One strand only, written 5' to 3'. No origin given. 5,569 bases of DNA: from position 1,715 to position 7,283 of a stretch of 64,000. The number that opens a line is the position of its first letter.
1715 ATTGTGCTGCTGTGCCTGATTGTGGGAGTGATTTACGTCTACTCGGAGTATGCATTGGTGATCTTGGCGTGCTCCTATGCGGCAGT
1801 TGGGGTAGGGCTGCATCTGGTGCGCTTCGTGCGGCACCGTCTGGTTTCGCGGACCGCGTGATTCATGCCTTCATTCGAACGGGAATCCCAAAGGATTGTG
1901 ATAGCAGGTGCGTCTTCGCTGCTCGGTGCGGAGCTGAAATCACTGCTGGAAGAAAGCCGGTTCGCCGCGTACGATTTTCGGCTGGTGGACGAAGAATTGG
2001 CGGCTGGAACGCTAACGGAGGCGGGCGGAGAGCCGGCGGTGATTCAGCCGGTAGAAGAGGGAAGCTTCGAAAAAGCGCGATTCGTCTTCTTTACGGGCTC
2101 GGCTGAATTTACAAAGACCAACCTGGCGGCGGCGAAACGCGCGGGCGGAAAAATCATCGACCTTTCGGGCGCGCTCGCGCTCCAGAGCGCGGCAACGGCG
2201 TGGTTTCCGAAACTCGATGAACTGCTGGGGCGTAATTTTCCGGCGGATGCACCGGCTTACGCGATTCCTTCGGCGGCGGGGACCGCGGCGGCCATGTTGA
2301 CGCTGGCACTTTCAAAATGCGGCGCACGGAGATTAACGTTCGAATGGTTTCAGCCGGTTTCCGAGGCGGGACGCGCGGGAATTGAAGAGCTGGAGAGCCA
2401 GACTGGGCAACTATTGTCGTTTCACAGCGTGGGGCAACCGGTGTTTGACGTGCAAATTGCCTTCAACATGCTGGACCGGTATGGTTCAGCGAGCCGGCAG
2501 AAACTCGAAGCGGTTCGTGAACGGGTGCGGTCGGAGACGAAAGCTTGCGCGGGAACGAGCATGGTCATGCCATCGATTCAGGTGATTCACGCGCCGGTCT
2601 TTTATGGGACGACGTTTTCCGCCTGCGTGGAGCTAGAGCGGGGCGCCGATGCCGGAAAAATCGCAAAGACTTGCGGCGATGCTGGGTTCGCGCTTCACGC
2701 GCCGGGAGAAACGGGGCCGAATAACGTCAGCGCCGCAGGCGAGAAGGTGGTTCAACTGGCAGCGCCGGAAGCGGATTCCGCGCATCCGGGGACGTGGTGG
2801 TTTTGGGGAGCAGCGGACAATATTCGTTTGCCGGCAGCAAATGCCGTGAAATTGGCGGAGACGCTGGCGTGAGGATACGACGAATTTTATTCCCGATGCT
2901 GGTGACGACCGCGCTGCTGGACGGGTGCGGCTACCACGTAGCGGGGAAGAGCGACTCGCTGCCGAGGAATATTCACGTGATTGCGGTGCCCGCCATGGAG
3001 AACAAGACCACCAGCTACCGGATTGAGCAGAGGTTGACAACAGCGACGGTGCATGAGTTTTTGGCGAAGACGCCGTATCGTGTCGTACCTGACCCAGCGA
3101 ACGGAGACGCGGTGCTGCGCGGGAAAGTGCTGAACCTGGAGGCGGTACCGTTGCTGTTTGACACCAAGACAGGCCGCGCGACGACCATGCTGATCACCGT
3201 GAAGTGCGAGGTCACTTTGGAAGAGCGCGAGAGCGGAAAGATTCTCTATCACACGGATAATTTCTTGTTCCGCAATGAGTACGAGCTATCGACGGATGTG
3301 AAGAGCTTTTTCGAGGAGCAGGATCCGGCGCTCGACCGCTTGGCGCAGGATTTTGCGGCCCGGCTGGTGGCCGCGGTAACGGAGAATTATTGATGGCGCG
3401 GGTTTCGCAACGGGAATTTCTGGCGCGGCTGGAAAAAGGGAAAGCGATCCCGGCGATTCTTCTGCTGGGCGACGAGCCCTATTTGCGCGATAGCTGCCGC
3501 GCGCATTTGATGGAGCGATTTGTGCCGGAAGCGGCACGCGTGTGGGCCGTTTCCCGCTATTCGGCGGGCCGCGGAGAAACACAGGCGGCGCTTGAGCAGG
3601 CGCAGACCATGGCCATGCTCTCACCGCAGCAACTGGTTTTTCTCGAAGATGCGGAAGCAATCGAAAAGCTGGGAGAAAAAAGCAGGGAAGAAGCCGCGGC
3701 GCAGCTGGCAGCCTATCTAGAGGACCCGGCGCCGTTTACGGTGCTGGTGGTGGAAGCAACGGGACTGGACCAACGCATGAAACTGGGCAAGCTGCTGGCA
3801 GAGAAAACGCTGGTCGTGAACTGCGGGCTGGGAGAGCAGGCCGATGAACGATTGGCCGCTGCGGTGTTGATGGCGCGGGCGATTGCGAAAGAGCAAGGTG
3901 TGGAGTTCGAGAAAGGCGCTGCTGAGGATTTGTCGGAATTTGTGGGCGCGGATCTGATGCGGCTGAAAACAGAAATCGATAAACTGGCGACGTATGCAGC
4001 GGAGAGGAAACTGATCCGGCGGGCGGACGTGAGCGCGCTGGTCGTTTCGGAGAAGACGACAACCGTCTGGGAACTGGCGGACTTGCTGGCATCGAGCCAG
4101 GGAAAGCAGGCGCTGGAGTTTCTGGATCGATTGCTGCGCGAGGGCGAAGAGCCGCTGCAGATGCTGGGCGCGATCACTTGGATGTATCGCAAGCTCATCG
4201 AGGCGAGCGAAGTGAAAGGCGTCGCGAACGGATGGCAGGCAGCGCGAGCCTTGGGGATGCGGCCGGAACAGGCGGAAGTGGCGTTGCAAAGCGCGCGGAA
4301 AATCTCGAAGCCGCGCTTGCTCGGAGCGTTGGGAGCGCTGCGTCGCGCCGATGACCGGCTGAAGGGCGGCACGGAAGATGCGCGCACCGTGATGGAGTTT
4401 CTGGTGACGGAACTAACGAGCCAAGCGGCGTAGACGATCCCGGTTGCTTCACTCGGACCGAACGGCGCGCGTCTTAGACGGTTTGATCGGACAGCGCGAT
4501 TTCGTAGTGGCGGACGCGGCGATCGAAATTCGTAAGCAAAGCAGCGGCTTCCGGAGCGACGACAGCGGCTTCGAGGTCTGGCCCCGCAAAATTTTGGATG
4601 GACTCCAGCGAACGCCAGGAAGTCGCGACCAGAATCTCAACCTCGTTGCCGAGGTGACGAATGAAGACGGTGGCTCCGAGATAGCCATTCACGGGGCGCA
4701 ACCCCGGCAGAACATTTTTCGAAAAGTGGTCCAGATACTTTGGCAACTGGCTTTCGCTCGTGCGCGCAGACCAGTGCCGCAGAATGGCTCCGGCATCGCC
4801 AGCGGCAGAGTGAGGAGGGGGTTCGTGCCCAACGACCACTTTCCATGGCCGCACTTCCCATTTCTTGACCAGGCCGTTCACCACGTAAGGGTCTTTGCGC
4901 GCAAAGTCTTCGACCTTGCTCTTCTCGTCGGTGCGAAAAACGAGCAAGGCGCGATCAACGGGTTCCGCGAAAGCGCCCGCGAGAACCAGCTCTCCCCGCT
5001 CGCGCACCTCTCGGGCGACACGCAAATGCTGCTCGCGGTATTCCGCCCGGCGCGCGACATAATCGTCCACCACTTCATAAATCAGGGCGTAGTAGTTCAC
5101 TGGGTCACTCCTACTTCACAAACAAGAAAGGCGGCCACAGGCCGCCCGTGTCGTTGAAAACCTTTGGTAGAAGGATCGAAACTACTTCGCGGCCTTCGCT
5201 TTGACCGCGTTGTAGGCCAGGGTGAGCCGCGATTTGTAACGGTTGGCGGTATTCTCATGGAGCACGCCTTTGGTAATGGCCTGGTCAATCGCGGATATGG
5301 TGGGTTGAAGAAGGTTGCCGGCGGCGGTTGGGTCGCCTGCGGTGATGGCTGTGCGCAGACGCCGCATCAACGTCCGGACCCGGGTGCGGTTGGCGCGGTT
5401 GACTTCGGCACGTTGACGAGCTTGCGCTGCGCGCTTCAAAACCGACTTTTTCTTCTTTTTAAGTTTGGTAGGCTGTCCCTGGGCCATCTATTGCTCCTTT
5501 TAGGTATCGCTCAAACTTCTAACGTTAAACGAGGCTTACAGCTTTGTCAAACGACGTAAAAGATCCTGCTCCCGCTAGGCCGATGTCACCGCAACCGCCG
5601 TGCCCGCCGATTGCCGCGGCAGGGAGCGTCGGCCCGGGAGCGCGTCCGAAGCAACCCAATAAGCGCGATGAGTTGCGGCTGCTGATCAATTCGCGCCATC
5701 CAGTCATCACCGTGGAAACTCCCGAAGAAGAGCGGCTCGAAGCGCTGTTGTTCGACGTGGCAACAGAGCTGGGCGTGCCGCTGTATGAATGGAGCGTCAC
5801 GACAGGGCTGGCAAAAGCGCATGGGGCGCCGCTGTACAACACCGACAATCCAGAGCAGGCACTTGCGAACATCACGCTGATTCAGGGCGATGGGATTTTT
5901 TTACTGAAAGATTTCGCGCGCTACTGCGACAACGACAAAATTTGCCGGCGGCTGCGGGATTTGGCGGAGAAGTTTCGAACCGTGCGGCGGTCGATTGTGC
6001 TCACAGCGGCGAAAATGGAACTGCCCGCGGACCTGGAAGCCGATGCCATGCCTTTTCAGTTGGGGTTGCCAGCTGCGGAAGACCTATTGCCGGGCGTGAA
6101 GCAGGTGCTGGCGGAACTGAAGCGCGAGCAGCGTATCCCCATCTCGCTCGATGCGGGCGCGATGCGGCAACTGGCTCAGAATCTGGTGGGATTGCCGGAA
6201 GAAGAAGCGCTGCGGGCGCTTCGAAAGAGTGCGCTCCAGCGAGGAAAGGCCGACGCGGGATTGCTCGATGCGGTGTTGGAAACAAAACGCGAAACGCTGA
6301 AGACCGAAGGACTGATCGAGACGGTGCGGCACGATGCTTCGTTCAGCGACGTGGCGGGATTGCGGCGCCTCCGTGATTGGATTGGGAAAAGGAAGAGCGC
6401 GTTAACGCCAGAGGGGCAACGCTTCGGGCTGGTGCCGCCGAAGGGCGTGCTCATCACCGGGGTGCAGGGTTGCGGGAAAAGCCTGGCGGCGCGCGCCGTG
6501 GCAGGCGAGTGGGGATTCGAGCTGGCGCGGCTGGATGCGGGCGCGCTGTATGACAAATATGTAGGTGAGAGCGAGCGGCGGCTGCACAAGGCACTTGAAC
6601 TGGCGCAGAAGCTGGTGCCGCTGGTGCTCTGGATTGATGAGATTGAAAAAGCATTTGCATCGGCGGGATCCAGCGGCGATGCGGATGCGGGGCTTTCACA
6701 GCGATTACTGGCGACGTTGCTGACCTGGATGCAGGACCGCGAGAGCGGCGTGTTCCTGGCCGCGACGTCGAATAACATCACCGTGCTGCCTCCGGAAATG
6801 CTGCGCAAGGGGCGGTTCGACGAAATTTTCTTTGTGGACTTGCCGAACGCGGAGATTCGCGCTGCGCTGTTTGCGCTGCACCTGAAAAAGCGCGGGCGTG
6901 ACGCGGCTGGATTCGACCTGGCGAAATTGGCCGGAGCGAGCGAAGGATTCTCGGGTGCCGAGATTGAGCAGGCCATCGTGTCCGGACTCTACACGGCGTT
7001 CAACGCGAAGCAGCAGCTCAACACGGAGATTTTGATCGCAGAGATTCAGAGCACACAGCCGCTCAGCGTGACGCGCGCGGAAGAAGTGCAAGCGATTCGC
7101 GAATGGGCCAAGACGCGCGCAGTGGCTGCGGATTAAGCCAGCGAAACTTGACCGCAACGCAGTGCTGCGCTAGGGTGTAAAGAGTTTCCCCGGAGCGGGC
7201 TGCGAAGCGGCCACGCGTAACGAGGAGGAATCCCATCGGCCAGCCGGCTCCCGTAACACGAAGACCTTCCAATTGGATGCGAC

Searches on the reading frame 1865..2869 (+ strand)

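Call 52: search_protein_families(library=pfam, proteins=[window:1865-2869:+], max_evalue=0.00001)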
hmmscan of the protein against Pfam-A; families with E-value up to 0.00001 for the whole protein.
window:1865-2869:+ (335 aa): 2 families
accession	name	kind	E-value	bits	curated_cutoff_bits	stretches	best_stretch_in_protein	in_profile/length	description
PF02774.23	Semialdhyde_dhC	-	1.7e-11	45.1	26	1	155-321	12-183/184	Semialdehyde dehydrogenase, dimerisation domain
PF01118.30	Semialdhyde_dh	-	7.1e-09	36.5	26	1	10-116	1-112/121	Semialdehyde dehydrogenase, NAD binding domain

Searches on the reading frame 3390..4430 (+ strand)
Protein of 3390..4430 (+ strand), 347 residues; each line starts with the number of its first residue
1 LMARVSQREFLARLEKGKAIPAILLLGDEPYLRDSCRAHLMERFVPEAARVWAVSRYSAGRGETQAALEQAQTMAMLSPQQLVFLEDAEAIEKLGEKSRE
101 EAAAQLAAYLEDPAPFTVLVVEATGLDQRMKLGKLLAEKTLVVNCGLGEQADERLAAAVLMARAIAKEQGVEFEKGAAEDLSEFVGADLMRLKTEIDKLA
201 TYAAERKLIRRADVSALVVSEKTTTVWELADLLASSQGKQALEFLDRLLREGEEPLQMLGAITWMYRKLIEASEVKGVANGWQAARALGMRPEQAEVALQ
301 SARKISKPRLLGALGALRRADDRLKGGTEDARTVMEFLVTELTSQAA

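Call 52: search_protein_families(library=pfam, proteins=[window:3390-4430:+], max_evalue=0.00001)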
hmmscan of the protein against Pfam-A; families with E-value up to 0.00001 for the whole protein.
window:3390-4430:+ (347 aa): 2 families
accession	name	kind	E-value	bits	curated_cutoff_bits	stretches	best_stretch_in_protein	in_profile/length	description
PF21694.2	DNA_pol3_delta_C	-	7.8e-15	55.4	27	1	225-341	3-120/121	DNA polymerase III delta subunit, C-terminal domain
PF06144.19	DNA_pol3_delta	-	2.9e-14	53.6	21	1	24-145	2-123/124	DNA polymerase III, delta subunit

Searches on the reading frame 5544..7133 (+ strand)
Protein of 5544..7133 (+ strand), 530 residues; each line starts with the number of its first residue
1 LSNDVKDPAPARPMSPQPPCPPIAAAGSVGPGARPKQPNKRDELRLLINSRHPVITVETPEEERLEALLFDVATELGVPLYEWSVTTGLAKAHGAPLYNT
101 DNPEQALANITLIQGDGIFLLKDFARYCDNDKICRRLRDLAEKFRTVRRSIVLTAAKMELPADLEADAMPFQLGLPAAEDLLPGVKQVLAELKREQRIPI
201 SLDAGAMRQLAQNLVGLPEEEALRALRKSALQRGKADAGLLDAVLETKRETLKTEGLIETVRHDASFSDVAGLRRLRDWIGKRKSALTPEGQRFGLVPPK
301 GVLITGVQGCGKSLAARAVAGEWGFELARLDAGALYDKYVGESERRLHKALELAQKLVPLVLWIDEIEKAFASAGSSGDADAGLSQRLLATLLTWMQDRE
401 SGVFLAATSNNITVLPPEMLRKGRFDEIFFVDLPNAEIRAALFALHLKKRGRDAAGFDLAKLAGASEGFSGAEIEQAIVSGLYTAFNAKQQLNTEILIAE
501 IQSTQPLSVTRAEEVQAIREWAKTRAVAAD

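Call 52: search_protein_families(library=pfam, proteins=[window:5544-7133:+], max_evalue=0.00001)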
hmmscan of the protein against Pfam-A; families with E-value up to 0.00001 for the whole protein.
window:5544-7133:+ (530 aa): 1 family
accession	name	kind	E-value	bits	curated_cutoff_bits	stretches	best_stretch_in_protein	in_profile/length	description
PF00004.35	AAA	-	4.2e-29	102.1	21.2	1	302-432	1-130/131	ATPase family associated with various cellular activities (AAA)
